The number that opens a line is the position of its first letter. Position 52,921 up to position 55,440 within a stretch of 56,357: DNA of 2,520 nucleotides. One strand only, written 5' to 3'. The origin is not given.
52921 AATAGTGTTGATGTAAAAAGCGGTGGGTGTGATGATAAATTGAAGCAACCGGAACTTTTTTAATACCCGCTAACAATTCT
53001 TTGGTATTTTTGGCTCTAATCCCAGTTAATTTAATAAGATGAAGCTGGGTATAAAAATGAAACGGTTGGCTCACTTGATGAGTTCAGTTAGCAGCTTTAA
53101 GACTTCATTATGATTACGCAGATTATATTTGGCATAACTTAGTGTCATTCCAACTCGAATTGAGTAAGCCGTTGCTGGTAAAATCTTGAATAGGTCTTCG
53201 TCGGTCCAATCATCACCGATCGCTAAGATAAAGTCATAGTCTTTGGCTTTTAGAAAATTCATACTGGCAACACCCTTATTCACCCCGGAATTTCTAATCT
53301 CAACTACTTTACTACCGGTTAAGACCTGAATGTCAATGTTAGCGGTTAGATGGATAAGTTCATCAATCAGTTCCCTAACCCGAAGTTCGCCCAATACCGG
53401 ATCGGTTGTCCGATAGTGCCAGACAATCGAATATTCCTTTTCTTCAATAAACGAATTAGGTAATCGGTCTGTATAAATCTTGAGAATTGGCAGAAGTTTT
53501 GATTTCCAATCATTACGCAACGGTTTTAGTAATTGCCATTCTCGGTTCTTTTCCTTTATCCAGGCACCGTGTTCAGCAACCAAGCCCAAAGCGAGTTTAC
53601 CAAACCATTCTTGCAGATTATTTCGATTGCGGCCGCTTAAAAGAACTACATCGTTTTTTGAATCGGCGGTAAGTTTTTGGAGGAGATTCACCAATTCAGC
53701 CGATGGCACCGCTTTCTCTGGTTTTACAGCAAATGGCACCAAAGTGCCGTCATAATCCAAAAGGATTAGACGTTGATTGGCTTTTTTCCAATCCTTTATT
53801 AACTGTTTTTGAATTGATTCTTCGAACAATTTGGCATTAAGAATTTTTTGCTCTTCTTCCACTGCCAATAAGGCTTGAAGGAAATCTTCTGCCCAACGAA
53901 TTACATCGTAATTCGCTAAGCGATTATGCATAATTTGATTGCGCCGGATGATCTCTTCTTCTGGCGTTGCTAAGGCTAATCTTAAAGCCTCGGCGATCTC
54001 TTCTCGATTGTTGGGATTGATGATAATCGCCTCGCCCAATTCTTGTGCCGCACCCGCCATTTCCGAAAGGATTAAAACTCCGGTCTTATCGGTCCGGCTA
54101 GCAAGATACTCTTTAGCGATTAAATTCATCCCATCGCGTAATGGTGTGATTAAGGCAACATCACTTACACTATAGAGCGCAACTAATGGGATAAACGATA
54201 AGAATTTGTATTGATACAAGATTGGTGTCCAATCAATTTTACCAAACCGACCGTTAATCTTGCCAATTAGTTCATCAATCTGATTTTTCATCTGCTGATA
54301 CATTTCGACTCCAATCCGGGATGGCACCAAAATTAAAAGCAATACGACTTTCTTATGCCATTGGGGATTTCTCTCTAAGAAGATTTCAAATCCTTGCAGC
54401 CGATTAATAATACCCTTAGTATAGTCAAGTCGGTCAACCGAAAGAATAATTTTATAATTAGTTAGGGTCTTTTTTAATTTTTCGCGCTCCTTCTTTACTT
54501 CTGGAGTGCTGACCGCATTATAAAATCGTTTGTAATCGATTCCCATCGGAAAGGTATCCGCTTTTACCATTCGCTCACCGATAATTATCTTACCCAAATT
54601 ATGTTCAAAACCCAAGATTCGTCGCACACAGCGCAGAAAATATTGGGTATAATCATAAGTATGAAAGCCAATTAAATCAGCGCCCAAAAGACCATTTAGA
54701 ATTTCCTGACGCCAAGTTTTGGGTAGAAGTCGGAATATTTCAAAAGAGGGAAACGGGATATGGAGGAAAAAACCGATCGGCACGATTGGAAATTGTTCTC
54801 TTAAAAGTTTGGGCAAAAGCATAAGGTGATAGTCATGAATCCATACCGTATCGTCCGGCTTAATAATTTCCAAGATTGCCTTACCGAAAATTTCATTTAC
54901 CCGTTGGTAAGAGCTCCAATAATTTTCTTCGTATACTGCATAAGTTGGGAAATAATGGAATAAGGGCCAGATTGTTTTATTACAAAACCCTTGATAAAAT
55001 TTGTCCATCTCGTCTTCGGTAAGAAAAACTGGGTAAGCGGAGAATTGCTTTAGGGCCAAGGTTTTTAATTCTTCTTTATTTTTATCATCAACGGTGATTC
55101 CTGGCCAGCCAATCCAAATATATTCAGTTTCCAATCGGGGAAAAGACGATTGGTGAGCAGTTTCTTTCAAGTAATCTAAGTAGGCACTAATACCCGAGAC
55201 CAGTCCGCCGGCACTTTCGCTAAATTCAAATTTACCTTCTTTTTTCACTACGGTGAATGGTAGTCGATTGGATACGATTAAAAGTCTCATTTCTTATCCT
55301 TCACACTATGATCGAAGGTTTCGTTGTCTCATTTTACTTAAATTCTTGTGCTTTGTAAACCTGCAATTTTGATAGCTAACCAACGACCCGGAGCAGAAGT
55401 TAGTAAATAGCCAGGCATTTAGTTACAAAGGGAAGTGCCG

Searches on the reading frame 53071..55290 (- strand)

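Call 75: search_protein_families(library=pfam, proteins=[window:53071-55290:-], max_evalue=0.0001)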
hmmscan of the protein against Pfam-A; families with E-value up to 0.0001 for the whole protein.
window:53071-55290:- (739 aa): 3 families
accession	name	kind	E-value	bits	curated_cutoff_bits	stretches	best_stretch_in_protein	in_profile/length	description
PF00982.27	Glyco_transf_20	-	1.9e-155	518.6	32.5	1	2-474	2-471/473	Glycosyltransferase family 20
PF02358.22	Trehalose_PPase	-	7.8e-52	176.2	27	1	510-707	1-206/235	Trehalose-phosphatase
PF08282.18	Hydrolase_3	-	1.8e-07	31.6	20.9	0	509-603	1-91/255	haloacid dehalogenase-like hydrolase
